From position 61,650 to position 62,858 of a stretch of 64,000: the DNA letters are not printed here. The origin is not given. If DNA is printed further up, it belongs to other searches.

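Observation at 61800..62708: XdhC-like maturation factor fused to a YHS/TRASH copper-binding-type domain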

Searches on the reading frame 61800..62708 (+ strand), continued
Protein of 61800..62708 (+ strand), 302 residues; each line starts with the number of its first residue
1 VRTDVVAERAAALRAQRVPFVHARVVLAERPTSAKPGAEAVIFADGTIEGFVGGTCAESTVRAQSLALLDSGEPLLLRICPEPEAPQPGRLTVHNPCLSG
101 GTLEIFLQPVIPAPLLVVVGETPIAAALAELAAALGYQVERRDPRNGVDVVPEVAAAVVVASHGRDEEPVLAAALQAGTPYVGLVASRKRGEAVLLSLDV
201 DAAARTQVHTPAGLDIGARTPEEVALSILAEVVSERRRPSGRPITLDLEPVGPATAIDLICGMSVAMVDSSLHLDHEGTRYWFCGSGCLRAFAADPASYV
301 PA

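Call 29: find_related_loci(query=A2, collection=genome_contigs, flank=10000)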
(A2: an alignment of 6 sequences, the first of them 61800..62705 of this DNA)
Query A2 (302 aa) in genome_contigs; peptide patterns used: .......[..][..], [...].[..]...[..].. (x = any residue, [..] = any of these).
600 stretches matched a pattern (row limit reached: there are more); 574 encode a relative of the query (tblastn E <= 1e-3); the best 80 are kept; 80 distinct loci.
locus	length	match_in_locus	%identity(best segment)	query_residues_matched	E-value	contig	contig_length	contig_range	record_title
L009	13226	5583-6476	76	6-302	3e-139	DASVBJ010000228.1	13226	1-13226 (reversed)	MAG TPA_asm: Actinomycetes bacterium isolate SMAG_U1976 k141_938776, whole genome shotgun sequence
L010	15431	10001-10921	72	6-300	8e-133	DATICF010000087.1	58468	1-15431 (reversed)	MAG TPA_asm: Nocardioidaceae bacterium isolate SMAG_U16309 k141_985013, whole genome shotgun sequence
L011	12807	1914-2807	72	6-300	1e-131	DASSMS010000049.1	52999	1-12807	MAG TPA_asm: Nocardioidaceae bacterium isolate SMAG_U1204 k141_1100799, whole genome shotgun sequence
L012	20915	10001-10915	70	6-300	1e-130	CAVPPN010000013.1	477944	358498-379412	MAG: uncultured Actinomycetota bacterium isolate MFD09848.bin.1.29 genome assembly, contig: contig_855, whole genome sho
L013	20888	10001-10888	72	6-300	2e-130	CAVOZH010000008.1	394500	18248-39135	MAG: uncultured Actinomycetota bacterium isolate MFD09848.bin.1.114 genome assembly, contig: contig_7009, whole genome s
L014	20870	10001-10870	71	6-300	1e-129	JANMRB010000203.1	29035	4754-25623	MAG: Ilumatobacteraceae bacterium isolate OTE_51_metabat_101_sub OTE_51_k141_2947677, whole genome shotgun sequence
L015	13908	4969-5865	71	6-302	7e-129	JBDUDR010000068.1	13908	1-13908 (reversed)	MAG: Nocardioidaceae bacterium isolate cluster4_bin.75 NODE_10033_length_13908_cov_8.041146, whole genome shotgun sequen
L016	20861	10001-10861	71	8-300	1e-128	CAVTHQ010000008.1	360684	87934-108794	MAG: Ilumatobacteraceae bacterium isolate MFD05942.bin.2.348 genome assembly, contig: contig_34095, whole genome shotgun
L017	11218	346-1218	69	4-300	4e-127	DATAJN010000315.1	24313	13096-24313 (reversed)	MAG TPA_asm: Ilumatobacteraceae bacterium isolate SMAG_U6912 k141_320169, whole genome shotgun sequence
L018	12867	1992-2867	70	3-300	6e-128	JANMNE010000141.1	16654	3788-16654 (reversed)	MAG: Ilumatobacteraceae bacterium isolate OTE_58_metabat_370 OTE_58_k141_4221123, whole genome shotgun sequence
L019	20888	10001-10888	71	6-300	2e-127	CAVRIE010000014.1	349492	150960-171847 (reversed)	MAG: uncultured Actinomycetota bacterium isolate MFD05674.bin.1.108 genome assembly, contig: contig_76548, whole genome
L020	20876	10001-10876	69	3-300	4e-127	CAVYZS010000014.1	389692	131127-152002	MAG: Ilumatobacteraceae bacterium isolate MFD02242.bin.2.152 genome assembly, contig: contig_56116, whole genome shotgun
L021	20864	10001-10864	71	6-299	4e-127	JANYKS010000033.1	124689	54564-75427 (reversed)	MAG: Actinomycetes bacterium isolate GL140_5_metabinner_34 GL140_5_k141_2264880, whole genome shotgun sequence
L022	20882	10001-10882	71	6-300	9e-127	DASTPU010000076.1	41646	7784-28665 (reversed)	MAG TPA_asm: Nocardioidaceae bacterium isolate SMAG_U2205 k141_1349407, whole genome shotgun sequence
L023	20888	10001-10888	70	6-300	3e-126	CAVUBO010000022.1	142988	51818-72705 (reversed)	MAG: uncultured Actinomycetota bacterium isolate MFD05674.bin.3.310 genome assembly, contig: contig_49876, whole genome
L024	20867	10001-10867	69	6-300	6e-126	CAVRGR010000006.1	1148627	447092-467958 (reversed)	MAG: Ilumatobacteraceae bacterium isolate MFD05442.bin.1.64 genome assembly, contig: contig_512, whole genome shotgun se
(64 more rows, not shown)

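Call 35: get_annotated_region(hit=H1, flank=6000)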
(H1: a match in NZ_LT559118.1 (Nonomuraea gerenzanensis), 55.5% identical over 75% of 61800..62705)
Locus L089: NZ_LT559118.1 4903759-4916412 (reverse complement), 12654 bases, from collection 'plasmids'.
description: Nonomuraea gerenzanensis isolate nono1 plasmid I, complete sequence
organism: Nonomuraea gerenzanensis (NCBI taxid 93944)
taxonomy: Bacteria; Actinomycetota; Actinomycetes; Streptosporangiales; Streptosporangiaceae; Nonomuraea; Nonomuraea gerenzanensis
host: -; source: -; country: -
typing (MOB-suite, as given by PLSDB): non-mobilizable
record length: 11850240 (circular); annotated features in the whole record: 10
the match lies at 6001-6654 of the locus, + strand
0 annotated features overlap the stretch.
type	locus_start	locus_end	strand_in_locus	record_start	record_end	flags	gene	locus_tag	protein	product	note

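Call 45: search_protein_representatives(protein=window:61800-62534:+)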
Query: 245 residues. Proteins with E-value up to 0.001 (for the whole library): 11579; up to 1e-10: 3373; up to 1e-30: 354. The best 150 are listed.
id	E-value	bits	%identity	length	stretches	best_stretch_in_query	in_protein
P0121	9.1e-81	287.4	67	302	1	6-243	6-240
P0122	1.8e-79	283.2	69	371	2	80-241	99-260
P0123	6.5e-76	271.5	59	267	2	61-236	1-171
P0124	1.9e-75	270.0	63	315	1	6-241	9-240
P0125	3.4e-69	249.5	60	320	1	2-241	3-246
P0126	5.3e-69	248.9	62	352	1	7-238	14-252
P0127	2.7e-68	246.6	62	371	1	7-238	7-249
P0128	1.1e-67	244.5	62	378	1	7-238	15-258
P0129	1.4e-66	240.9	61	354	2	84-239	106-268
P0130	5.7e-66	239.0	60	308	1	6-239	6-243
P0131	1.4e-64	234.4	59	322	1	13-238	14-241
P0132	2.6e-64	233.6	58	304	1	8-238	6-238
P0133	2.9e-64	233.4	56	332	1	3-238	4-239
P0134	1.8e-63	230.8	60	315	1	4-241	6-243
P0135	3.1e-63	230.0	60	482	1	6-238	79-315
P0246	5.1e-40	154.1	48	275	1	9-240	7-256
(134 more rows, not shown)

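Call 48: predict_structure(alignment_id=A3)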
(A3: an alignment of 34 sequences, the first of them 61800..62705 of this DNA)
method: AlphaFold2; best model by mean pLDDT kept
length: 302 residues; sequences in the alignment: 34
mean_pLDDT: 76.3   pTM: 0.53
mean pLDDT of the five models: 76.3, 64.4, 64.1, 62.8, 61.6
residues with pLDDT >= 90: 28; 70-90: 194; 50-70: 63; < 50: 17
segments of 3 or more residues with pLDDT < 50: 237-253
pLDDT, mean of each block of 10 residues (from residue 1): 72 68 85 79 76 68 75 82 80 74 84 81 91 80 74 86 80 88 87 88 84 66 84 56 33 68 69 80 72 79 59
secondary structure, 60 per line:
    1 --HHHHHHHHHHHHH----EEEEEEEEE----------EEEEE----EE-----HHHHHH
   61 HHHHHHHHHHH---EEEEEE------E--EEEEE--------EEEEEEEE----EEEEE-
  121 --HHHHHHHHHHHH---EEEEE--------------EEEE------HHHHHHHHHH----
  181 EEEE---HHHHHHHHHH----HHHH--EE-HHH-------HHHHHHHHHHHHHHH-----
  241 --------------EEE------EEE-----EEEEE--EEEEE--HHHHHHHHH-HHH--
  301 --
elements in order: H3-15 E20-28 E39-43 H55-71 E75-80 E90-94 E103-110 E115-119 H123-134 E138-142 E157-160 H167-176 E181-184 H188-197 H202-205 H221-235 E255-257 E264-266 E272-276 E279-283 H286-294

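Call 52: find_homologous_proteins(query=P0246, max_evalue=1e-20)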
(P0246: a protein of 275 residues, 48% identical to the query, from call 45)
Query P0246 (275 aa): 4448 proteins with E <= 1e-20 among 8000 candidates; the best 120 are listed.
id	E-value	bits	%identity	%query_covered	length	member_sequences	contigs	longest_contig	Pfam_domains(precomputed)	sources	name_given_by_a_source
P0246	2.3e-169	579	100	100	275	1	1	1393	PF02625.22,PF13478.13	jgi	-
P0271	9.0e-96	338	61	95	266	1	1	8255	PF02625.22,PF13478.13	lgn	-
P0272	1.6e-78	282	56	98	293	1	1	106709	PF02625.22,PF13478.13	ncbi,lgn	ncbi:MAG: XdhC family protein [Myxococcota bacterium]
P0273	8.3e-78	279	54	99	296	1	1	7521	PF02625.22,PF13478.13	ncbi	-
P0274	1.2e-76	276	56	92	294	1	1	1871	PF02625.22,PF13478.13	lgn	-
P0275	1.5e-74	269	54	96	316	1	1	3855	PF02625.22,PF13478.13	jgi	jgi:xanthine dehydrogenase accessory factor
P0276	2.1e-74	268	54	93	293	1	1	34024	PF02625.22,PF13478.13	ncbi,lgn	ncbi:MAG: XdhC family protein [Myxococcota bacterium]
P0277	4.4e-74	267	56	84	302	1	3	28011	PF02625.22,PF13478.13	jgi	jgi:xanthine dehydrogenase accessory factor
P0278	1.0e-73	266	54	93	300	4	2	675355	PF02625.22,PF13478.13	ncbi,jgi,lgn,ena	ncbi:MAG: XdhC family protein [Polyangiales bacterium]|jgi:xanthine dehydrogenase accessory factor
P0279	1.1e-73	266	54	92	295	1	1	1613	PF02625.22,PF13478.13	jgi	jgi:xanthine dehydrogenase accessory factor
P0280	2.1e-73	265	53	96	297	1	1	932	PF02625.22,PF13478.13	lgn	-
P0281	3.9e-73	264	52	97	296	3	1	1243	PF02625.22,PF13478.13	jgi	jgi:xanthine dehydrogenase accessory factor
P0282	4.6e-73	264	53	96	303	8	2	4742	PF02625.22,PF13478.13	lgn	-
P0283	5.8e-73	264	52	95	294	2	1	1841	PF02625.22,PF13478.13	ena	-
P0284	5.9e-73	264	52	99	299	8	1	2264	PF02625.22,PF13478.13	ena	-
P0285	7.2e-73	263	52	96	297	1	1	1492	PF02625.22,PF13478.13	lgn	-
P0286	7.3e-73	263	51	98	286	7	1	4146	PF02625.22,PF13478.13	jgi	jgi:xanthine dehydrogenase accessory factor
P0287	8.2e-73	263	51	99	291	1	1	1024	PF02625.22,PF13478.13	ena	-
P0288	8.3e-73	263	51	99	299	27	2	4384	PF02625.22,PF13478.13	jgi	jgi:xanthine dehydrogenase accessory factor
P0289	8.8e-73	263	56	84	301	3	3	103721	PF02625.22,PF13478.13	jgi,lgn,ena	-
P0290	9.6e-73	263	54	89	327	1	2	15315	PF02625.22,PF13478.13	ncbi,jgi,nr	ncbi:MAG TPA: XdhC/CoxI family protein [Polyangiaceae bacterium]|nr:XdhC/CoxI family protein [Polyan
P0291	1.3e-72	262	53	95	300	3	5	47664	PF02625.22,PF13478.13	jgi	jgi:xanthine dehydrogenase accessory factor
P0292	1.5e-72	262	54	95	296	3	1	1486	PF02625.22,PF13478.13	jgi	jgi:xanthine dehydrogenase accessory factor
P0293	1.8e-72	262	53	94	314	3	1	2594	PF02625.22,PF13478.13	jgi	jgi:xanthine dehydrogenase accessory factor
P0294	2.3e-72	262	52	96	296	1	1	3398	PF02625.22,PF13478.13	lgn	-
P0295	2.9e-72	261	52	95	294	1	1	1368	PF02625.22,PF13478.13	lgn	-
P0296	3.1e-72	261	55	84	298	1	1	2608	PF02625.22,PF13478.13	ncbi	-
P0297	3.3e-72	261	51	99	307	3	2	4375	PF02625.22,PF13478.13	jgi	jgi:xanthine dehydrogenase accessory factor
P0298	3.4e-72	261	49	97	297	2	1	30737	PF02625.22,PF13478.13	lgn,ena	-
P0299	3.8e-72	261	52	96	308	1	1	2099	PF02625.22,PF13478.13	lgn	-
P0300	3.9e-72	261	52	96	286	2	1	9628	PF02625.22,PF13478.13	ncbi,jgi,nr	ncbi:MAG: XdhC family protein [Deltaproteobacteria bacterium]|nr:XdhC family protein [Deltaproteobac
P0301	4.3e-72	261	57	85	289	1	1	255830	PF02625.22,PF13478.13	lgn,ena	-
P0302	5.4e-72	260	52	95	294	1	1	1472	PF02625.22,PF13478.13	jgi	jgi:xanthine dehydrogenase accessory factor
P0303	6.3e-72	260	51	100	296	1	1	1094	PF02625.22,PF13478.13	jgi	-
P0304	6.4e-72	260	55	84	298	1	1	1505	PF02625.22,PF13478.13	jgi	jgi:xanthine dehydrogenase accessory factor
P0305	6.7e-72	260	54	84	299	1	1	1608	PF02625.22,PF13478.13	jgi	jgi:xanthine dehydrogenase accessory factor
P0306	8.5e-72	260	54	89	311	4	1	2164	PF02625.22,PF13478.13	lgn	-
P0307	9.0e-72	260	51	99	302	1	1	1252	PF02625.22,PF13478.13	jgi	jgi:xanthine dehydrogenase accessory factor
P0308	9.1e-72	260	51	98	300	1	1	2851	PF02625.22,PF13478.13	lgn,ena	-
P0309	9.2e-72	260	50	98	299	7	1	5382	PF02625.22,PF13478.13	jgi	jgi:xanthine dehydrogenase accessory factor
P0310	1.0e-71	259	52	96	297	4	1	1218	PF02625.22,PF13478.13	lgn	-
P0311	1.0e-71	259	48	97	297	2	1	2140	PF02625.22,PF13478.13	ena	-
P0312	1.3e-71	259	53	92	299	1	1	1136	PF02625.22,PF13478.13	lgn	-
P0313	2.9e-71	258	52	95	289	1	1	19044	PF02625.22,PF13478.13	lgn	-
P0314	3.2e-71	258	53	95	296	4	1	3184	PF02625.22,PF13478.13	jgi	jgi:xanthine dehydrogenase accessory factor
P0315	3.4e-71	258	51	96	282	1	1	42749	PF02625.22,PF13478.13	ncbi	-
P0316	3.5e-71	258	52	92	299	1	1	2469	PF02625.22,PF13478.13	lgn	-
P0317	3.7e-71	258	51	96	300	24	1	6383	PF02625.22,PF13478.13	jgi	jgi:xanthine dehydrogenase accessory factor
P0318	4.4e-71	257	54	84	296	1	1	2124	PF02625.22,PF13478.13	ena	-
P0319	5.6e-71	257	54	84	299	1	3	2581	PF02625.22,PF13478.13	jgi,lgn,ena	-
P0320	6.2e-71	257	51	95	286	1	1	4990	PF02625.22,PF13478.13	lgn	-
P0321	6.3e-71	257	52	92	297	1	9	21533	PF02625.22,PF13478.13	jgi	jgi:xanthine dehydrogenase accessory factor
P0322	6.4e-71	257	54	84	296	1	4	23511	PF02625.22,PF13478.13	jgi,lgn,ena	-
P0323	7.9e-71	257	52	96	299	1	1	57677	PF02625.22,PF13478.13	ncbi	-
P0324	8.5e-71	256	52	97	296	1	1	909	PF02625.22,PF13478.13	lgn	-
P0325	1.0e-70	256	49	99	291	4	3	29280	PF02625.22,PF13478.13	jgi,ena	-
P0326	1.4e-70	256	54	91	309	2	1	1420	PF02625.22,PF13478.13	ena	-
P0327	1.4e-70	256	53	92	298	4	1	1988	PF02625.22,PF13478.13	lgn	-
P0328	1.7e-70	255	50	98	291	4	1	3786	PF02625.22,PF13478.13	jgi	jgi:xanthine dehydrogenase accessory factor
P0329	1.7e-70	255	50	96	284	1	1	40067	PF02625.22,PF13478.13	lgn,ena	-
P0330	2.3e-70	255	55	97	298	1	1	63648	PF02625.22,PF13478.13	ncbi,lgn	-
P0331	2.4e-70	255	50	97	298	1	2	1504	PF02625.22,PF13478.13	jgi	jgi:xanthine dehydrogenase accessory factor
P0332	3.1e-70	255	51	96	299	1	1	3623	PF02625.22,PF13478.13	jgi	-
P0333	3.7e-70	254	50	99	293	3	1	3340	PF02625.22,PF13478.13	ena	-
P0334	4.4e-70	254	47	99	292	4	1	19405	PF02625.22,PF13478.13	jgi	jgi:xanthine dehydrogenase accessory factor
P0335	4.5e-70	254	54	84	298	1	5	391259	PF02625.22,PF13478.13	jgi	jgi:xanthine dehydrogenase accessory factor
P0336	4.8e-70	254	53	84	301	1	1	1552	PF02625.22,PF13478.13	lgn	-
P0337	7.3e-70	253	51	97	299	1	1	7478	PF02625.22,PF13478.13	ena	-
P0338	7.4e-70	253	49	99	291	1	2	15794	PF02625.22,PF13478.13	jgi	jgi:xanthine dehydrogenase accessory factor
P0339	7.8e-70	253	52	92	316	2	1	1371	PF02625.22,PF13478.13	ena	-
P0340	9.1e-70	253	51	90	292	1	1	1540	PF02625.22,PF13478.13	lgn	-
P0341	9.4e-70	253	53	98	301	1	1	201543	PF02625.22,PF13478.13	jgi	jgi:xanthine dehydrogenase accessory factor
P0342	9.7e-70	253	50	97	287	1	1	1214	PF02625.22,PF13478.13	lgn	-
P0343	1.5e-69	252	50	95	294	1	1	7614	PF02625.22,PF13478.13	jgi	-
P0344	2.1e-69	252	50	99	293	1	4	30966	PF02625.22,PF13478.13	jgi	jgi:xanthine dehydrogenase accessory factor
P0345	2.2e-69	252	54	86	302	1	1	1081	PF02625.22,PF13478.13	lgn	-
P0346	2.3e-69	252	53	88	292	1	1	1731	PF02625.22,PF13478.13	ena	-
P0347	2.4e-69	252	53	92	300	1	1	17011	PF02625.22,PF13478.13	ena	-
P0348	2.6e-69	252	49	99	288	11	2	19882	PF02625.22,PF13478.13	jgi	jgi:xanthine dehydrogenase accessory factor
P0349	2.9e-69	251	55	87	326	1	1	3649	PF02625.22,PF13478.13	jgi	jgi:xanthine dehydrogenase accessory factor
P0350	3.8e-69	251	49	98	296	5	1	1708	PF02625.22,PF13478.13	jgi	-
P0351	5.5e-69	251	52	87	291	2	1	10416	PF02625.22,PF13478.13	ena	-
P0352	6.0e-69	250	48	98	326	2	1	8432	PF02625.22,PF13478.13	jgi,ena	jgi:xanthine dehydrogenase accessory factor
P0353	7.7e-69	250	50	87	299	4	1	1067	PF02625.22,PF13478.13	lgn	-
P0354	8.1e-69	250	52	95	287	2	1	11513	PF02625.22,PF13478.13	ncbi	ncbi:MAG: XdhC/CoxI family protein [Myxococcota bacterium]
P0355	9.2e-69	250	50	97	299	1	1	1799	PF02625.22,PF13478.13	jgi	jgi:xanthine dehydrogenase accessory factor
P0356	1.3e-68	249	49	99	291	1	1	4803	PF02625.22,PF13478.13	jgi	-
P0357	1.3e-68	249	46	99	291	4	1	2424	PF02625.22,PF13478.13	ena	-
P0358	1.4e-68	249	50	95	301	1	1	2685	PF02625.22,PF13478.13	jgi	jgi:xanthine dehydrogenase accessory factor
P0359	1.4e-68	249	50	95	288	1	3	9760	PF02625.22,PF13478.13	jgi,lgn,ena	-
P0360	1.4e-68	249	50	87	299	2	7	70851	PF02625.22,PF13478.13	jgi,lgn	jgi:xanthine dehydrogenase accessory factor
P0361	1.5e-68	249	51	92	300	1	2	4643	PF02625.22,PF13478.13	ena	-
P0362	1.6e-68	249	50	95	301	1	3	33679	PF02625.22,PF13478.13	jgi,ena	jgi:xanthine dehydrogenase accessory factor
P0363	1.8e-68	249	49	95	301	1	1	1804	PF02625.22,PF13478.13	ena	-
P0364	2.0e-68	249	53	87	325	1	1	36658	PF02625.22,PF13478.13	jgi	jgi:xanthine dehydrogenase accessory factor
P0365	3.9e-68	248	52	91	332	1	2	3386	PF02625.22,PF13478.13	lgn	-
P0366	4.5e-68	248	49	95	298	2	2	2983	PF02625.22,PF13478.13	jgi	-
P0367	6.6e-68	247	53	91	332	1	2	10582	PF02625.22,PF13478.13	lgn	-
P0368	6.9e-68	247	51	91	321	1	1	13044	PF02625.22,PF13478.13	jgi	jgi:xanthine dehydrogenase accessory factor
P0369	7.2e-68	247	50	93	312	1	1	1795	PF02625.22,PF13478.13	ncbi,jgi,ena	jgi:xanthine dehydrogenase accessory factor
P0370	7.9e-68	247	52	94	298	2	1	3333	PF02625.22,PF13478.13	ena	-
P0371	1.9e-67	245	51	91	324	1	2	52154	PF02625.22,PF13478.13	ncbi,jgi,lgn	ncbi:MAG TPA: XdhC family protein [Polyangiaceae bacterium]|jgi:xanthine dehydrogenase accessory fac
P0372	2.5e-67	245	52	91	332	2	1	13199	PF02625.22,PF13478.13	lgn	-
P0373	2.7e-67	245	47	99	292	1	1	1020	PF02625.22,PF13478.13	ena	-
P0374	2.9e-67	245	50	96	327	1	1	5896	PF02625.22,PF13478.13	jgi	jgi:xanthine dehydrogenase accessory factor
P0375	4.2e-67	244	48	98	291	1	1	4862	PF02625.22,PF13478.13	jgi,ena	-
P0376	6.1e-67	244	52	91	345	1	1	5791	PF02625.22,PF13478.13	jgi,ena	-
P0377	8.3e-67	243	48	98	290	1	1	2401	PF02625.22,PF13478.13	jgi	jgi:xanthine dehydrogenase accessory factor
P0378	1.3e-66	243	51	91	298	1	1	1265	PF02625.22,PF13478.13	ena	-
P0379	1.9e-66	242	53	91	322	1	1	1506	PF02625.22,PF13478.13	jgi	jgi:xanthine dehydrogenase accessory factor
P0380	4.4e-66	241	47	94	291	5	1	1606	PF02625.22,PF13478.13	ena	-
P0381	4.6e-66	241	49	97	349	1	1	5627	PF02625.22,PF13478.13,PF04945.20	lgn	-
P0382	4.9e-66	241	52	87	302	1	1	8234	PF02625.22,PF13478.13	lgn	-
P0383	5.4e-66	241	54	82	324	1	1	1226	PF02625.22,PF13478.13,PF03061.29,PF13279.13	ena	-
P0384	6.3e-66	241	50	90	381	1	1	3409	PF02625.22,PF13478.13,PF04945.20,PF24273.2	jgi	jgi:xanthine dehydrogenase accessory factor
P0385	6.7e-66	240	50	95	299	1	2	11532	PF02625.22,PF13478.13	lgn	-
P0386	1.4e-65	239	51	91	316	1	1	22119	PF02625.22,PF13478.13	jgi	jgi:xanthine dehydrogenase accessory factor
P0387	1.5e-65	239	49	99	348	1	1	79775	PF02625.22,PF13478.13,PF04945.20,PF24273.2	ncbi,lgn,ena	-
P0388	1.6e-65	239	49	94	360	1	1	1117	PF02625.22,PF13478.13,PF04945.20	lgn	-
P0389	2.2e-65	239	49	96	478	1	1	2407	PF02625.22,PF01128.26,PF13478.13,PF12804.14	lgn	-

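Call 54: find_encoding_contigs(protein=P0278, flank=9000, max_places=1)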
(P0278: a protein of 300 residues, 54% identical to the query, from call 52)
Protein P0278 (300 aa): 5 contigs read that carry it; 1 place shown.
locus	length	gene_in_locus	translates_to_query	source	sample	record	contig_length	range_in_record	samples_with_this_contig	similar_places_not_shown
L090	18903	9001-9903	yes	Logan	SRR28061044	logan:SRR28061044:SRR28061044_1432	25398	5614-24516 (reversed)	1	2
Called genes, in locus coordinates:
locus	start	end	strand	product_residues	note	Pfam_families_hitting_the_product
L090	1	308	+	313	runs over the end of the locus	PF16697:Yop-YscD_cpl, PF00498:FHA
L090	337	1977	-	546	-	PF01128:IspD, PF12804:NTP_transf_3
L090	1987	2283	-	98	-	PF06844:DUF1244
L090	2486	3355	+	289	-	PF13191:AAA_16 (faint), PF05496:RuvB_N (faint), PF07724:AAA_2 (faint), PF07726:AAA_3 (faint), PF07728:AAA_5, PF13401:AAA_22 (faint), PF00004:AAA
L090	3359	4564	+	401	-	PF05762:VWA_CoxE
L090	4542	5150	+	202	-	PF06240:COXG, PF10604:Polyketide_cyc2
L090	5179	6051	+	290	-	PF00941:FAD_binding_5, PF03450:CO_deh_flav_C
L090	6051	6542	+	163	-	PF00111:Fer2 (weak), PF01799:Fer2_2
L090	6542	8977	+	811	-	PF01315:Ald_Xan_dh_C, PF02738:MoCoBD_1, PF20256:MoCoBD_2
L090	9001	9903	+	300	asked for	PF02625:XdhC_CoxI, PF13478:XdhC_C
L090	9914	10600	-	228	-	PF13478:XdhC_C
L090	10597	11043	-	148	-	PF02625:XdhC_CoxI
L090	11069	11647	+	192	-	-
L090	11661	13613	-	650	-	-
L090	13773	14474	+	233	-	PF01209:Ubie_methyltran, PF13489:Methyltransf_23, PF05175:MTS, PF02353:CMAS, PF13847:Methyltransf_31, PF08241:Methyltransf_11, PF08242:Methyltransf_12, PF13649:Methyltransf_25, +1 more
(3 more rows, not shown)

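Call 55: find_encoding_contigs(protein=P0341, flank=9000, max_places=1)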
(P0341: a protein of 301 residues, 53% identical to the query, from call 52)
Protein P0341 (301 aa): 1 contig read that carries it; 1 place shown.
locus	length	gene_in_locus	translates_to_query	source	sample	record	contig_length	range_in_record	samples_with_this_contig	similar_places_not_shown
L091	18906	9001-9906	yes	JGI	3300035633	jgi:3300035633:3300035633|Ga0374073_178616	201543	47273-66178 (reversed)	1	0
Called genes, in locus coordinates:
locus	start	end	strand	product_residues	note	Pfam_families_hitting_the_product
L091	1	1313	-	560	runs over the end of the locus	PF00015:MCPsignal, PF07238:PilZ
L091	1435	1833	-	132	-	PF07883:Cupin_2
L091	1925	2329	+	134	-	PF09912:DUF2141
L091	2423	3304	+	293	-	PF13191:AAA_16 (faint), PF13401:AAA_22 (weak), PF00004:AAA, PF07726:AAA_3 (faint), PF07728:AAA_5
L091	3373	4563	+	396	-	PF05762:VWA_CoxE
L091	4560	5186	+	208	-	PF06240:COXG, PF10604:Polyketide_cyc2 (weak)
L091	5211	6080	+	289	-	PF00941:FAD_binding_5, PF03450:CO_deh_flav_C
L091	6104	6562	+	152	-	PF00111:Fer2 (weak), PF13085:Fer2_3 (weak), PF01799:Fer2_2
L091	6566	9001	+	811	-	PF01315:Ald_Xan_dh_C, PF02738:MoCoBD_1, PF20256:MoCoBD_2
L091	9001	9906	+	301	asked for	PF02625:XdhC_CoxI, PF13478:XdhC_C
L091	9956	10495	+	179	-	PF12804:NTP_transf_3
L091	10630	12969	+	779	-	-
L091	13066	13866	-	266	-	PF00459:Inositol_P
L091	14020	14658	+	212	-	-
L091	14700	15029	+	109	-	PF09650:PHA_gran_rgn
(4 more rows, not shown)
